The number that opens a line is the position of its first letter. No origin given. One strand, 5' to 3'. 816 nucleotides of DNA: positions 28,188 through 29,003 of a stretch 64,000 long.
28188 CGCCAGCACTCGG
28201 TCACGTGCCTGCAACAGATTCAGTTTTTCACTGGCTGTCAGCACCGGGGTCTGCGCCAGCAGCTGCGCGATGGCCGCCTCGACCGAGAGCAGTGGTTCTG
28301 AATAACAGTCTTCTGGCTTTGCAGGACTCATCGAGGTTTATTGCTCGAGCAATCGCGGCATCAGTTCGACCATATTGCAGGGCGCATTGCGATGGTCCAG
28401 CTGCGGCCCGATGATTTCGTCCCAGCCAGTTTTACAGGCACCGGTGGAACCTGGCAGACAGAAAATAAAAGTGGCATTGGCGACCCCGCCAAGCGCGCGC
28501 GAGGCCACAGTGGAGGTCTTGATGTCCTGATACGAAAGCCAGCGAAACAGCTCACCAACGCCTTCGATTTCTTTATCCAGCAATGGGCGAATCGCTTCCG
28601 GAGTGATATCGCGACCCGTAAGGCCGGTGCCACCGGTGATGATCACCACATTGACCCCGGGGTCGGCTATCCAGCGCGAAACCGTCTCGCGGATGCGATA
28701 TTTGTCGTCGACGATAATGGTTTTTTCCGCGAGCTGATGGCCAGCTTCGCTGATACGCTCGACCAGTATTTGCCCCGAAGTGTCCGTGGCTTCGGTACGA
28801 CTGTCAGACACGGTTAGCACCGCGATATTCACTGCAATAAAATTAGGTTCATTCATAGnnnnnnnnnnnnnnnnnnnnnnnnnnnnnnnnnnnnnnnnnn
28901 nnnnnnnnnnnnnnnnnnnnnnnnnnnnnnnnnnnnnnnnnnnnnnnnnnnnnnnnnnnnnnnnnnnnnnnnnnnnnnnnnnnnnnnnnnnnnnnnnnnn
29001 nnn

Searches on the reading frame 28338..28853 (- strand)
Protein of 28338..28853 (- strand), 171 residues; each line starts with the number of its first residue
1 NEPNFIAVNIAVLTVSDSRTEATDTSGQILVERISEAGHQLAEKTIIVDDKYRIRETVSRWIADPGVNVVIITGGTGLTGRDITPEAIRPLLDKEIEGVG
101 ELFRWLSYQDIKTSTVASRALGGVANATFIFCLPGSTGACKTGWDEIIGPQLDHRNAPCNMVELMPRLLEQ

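Call 71: search_protein_families(library=pfam, proteins=[window:28338-28853:-], max_evalue=0.000001)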
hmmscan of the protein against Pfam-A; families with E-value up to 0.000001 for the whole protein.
window:28338-28853:- (171 aa): 1 family
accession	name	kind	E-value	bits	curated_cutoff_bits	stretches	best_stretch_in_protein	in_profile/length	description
PF00994.29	MoCF_biosynth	-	2.6e-34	118.4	26.6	1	11-154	1-144/144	Probable molybdopterin binding domain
